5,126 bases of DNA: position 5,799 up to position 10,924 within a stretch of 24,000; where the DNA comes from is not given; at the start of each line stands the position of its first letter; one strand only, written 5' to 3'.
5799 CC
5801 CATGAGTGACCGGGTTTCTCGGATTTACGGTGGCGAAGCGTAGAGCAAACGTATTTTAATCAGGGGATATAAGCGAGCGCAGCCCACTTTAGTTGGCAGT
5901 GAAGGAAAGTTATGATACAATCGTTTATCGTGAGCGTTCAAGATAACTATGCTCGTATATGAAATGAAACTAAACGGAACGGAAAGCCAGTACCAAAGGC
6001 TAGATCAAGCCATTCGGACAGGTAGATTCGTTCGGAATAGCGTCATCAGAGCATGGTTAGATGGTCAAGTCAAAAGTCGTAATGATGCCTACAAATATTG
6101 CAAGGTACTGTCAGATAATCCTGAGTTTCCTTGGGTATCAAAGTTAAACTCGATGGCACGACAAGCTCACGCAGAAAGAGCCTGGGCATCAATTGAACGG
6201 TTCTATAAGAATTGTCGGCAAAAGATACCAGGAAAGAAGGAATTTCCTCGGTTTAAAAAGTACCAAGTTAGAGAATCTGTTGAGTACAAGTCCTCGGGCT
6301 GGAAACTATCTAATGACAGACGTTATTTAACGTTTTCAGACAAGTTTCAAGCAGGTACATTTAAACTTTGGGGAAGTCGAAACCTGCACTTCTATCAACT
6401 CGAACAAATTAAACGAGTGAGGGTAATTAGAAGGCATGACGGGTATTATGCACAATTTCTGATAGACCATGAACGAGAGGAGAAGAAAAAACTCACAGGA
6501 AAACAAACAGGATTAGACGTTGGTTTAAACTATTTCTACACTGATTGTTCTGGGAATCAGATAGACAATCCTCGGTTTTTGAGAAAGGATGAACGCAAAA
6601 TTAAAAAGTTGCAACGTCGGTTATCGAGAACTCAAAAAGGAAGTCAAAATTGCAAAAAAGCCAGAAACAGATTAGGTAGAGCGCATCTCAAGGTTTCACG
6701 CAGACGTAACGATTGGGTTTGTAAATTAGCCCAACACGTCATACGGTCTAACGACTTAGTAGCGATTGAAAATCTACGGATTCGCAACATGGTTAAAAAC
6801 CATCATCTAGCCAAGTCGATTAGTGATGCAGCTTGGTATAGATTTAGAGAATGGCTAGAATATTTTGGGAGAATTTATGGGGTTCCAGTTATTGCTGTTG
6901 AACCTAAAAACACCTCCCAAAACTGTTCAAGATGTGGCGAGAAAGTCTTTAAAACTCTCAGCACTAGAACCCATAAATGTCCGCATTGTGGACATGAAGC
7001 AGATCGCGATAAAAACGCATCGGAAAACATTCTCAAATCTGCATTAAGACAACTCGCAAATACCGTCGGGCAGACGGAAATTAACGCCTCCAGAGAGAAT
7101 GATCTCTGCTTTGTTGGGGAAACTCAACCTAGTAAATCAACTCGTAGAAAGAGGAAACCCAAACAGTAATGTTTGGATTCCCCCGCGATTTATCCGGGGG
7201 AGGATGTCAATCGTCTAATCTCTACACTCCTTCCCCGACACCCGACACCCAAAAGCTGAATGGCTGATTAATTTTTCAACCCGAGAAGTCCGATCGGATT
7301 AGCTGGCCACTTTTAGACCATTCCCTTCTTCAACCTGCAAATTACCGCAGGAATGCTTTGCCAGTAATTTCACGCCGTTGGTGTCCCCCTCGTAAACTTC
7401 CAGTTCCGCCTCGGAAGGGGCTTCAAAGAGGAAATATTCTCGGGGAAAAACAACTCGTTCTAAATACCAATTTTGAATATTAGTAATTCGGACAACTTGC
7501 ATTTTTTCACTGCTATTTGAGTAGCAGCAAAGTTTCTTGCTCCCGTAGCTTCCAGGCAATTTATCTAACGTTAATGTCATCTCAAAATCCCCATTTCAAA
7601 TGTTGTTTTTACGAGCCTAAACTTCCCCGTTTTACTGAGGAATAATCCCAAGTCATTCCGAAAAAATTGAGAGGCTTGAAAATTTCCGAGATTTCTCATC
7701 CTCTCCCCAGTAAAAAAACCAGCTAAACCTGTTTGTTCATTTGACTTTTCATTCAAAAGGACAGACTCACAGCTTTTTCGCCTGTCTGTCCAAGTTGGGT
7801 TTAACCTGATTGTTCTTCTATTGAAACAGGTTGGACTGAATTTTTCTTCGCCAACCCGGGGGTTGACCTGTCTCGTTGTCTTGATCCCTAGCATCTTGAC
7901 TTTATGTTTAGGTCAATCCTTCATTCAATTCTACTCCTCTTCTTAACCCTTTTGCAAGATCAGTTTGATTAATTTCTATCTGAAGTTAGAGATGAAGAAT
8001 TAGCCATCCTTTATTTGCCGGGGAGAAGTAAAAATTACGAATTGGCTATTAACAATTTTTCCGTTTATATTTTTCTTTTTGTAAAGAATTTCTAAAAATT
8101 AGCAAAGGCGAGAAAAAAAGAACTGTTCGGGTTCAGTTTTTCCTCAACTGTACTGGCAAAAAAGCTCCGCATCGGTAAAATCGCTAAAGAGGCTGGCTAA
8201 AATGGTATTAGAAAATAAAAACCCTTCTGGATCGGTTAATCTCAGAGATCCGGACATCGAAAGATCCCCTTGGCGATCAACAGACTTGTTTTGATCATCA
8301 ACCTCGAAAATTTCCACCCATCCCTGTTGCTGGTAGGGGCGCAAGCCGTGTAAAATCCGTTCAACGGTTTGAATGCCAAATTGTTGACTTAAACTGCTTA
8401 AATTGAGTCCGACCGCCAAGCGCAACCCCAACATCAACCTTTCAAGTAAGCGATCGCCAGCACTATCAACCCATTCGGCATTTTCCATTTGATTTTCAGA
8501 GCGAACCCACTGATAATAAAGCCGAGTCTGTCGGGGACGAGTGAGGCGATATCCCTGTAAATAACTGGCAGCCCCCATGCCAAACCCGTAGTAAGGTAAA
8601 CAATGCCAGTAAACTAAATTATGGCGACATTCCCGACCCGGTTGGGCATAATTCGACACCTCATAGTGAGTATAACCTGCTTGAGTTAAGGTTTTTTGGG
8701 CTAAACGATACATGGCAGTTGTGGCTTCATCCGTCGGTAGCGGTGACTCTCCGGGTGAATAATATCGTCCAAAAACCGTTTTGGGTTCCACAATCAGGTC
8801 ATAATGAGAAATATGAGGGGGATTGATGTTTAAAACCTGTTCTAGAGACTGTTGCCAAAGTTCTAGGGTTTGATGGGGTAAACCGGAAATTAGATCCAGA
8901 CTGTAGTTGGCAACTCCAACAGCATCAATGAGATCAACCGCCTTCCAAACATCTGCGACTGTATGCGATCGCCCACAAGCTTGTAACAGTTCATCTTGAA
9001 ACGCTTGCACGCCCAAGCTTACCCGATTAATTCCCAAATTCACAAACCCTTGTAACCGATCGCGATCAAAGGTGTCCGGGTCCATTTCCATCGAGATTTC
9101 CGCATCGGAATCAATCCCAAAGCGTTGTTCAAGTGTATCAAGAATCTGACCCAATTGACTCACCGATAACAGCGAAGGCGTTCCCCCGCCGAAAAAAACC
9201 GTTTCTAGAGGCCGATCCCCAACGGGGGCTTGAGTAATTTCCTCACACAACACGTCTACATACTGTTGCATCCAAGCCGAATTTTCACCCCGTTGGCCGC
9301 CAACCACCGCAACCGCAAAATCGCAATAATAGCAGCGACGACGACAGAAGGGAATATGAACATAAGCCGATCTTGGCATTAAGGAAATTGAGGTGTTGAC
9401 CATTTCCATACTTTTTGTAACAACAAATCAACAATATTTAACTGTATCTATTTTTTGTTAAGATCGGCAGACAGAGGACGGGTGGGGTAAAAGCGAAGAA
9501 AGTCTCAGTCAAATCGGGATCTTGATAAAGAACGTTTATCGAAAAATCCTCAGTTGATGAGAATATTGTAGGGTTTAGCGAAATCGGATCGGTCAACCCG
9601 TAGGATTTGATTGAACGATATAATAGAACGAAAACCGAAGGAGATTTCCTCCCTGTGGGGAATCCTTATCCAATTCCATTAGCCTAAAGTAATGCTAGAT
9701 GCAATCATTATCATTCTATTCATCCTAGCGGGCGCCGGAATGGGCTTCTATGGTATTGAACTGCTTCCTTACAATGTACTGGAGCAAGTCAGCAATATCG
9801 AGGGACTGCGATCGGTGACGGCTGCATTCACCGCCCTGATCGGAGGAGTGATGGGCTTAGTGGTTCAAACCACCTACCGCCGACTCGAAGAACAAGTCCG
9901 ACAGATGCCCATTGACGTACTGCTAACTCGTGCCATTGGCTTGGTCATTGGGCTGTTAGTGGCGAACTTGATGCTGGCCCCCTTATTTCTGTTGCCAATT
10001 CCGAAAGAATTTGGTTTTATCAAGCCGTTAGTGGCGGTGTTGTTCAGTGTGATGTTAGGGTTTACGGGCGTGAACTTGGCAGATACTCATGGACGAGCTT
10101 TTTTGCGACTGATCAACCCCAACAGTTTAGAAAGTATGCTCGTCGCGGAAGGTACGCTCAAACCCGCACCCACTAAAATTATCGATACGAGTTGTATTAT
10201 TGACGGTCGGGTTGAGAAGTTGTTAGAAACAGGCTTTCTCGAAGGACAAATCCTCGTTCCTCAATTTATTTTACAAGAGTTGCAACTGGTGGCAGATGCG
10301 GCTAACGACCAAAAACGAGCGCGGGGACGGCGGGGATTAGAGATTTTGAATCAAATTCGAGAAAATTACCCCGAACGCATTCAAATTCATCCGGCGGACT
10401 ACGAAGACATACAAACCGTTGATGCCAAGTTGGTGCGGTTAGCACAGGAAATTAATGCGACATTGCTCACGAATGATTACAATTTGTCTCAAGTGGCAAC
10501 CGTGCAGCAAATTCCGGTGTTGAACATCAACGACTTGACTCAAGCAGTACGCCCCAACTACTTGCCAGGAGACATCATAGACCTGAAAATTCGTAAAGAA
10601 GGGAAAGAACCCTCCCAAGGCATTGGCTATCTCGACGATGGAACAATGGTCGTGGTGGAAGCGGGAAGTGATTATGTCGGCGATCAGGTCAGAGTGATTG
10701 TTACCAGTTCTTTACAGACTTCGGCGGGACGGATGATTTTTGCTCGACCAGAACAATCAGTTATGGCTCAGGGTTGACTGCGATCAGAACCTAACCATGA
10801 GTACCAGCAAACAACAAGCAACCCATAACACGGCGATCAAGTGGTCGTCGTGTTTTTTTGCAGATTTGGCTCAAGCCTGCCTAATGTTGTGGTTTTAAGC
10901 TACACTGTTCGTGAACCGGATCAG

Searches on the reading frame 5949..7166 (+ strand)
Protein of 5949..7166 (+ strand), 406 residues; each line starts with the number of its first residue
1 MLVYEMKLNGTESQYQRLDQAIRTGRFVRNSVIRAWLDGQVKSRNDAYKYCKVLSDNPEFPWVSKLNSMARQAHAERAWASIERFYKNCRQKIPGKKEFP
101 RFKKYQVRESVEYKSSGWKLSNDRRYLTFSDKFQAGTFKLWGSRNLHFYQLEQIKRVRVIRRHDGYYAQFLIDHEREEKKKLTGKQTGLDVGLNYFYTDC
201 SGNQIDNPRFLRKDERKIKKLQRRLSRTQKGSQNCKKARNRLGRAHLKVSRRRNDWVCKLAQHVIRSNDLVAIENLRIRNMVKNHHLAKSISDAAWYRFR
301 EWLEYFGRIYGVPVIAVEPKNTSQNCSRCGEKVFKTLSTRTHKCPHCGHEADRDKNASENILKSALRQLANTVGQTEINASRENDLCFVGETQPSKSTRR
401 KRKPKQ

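Call 12: search_protein_families(library=pfam, proteins=[window:5949-7166:+], max_evalue=0.001)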
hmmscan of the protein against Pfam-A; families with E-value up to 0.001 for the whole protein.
window:5949-7166:+ (406 aa): 2 families
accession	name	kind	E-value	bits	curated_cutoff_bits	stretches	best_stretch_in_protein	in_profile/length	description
PF01385.25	OrfB_IS605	-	3.8e-27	95.3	30.5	1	169-284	1-119/120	Probable transposase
PF07282.18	Cas12f1-like_TNB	-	7e-24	84.2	26.3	1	296-361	1-60/60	Cas12f1-like, TNB domain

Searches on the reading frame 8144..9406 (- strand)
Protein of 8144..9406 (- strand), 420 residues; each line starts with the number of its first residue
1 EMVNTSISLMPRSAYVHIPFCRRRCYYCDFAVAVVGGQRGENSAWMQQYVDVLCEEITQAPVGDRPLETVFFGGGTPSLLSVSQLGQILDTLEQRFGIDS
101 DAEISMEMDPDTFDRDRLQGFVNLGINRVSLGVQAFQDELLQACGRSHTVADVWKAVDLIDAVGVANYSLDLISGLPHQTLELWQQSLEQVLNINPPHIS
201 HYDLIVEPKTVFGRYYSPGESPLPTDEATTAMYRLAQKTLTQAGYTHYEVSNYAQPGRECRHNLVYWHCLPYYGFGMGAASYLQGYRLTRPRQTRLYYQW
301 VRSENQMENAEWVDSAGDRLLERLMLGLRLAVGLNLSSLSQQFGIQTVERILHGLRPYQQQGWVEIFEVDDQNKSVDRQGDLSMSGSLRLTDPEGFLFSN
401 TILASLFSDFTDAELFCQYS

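Call 12: search_protein_families(library=pfam, proteins=[window:8144-9406:-], max_evalue=0.001)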
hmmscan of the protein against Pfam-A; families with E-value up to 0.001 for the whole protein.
window:8144-9406:- (420 aa): 2 families
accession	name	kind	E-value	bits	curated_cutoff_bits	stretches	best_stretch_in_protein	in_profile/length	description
PF04055.27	Radical_SAM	-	2.8e-23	83.3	29.5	1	15-189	1-164/166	Radical SAM superfamily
PF06969.22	HemN_C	-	4.2e-10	40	24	1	317-366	4-53/67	HemN C-terminal domain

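Call 17: search_protein_families(library=padloc, proteins=[window:8144-9406:-], max_evalue=0.01)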
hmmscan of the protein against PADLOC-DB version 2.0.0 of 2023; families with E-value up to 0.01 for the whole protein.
window:8144-9406:- (420 aa): 1 family
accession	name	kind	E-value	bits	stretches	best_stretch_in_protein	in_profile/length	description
PDLC04689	PDC-M51A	-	7.5e-06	23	1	89-205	249-363/420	-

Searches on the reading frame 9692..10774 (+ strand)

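Call 12: search_protein_families(library=pfam, proteins=[window:9692-10774:+], max_evalue=0.001)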
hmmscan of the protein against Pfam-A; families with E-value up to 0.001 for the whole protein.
window:9692-10774:+ (361 aa): 4 families
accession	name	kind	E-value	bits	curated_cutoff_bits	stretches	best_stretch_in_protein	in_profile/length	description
PF01850.27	PIN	-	2e-09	38.5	23.6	1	163-269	2-118/120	PIN domain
PF01938.26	TRAM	-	3.8e-06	27.1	21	1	292-343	4-54/61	TRAM domain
PF18477.7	PIN_9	-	0.00046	20.8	26.3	0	185-278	29-112/116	PIN like domain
PF13638.12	PIN_4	-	0.00091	20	21.9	0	163-278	2-130/132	PIN domain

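Call 17: search_protein_families(library=padloc, proteins=[window:9692-10774:+], max_evalue=0.01)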
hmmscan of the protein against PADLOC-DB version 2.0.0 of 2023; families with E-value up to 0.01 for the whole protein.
window:9692-10774:+ (361 aa): 0 families
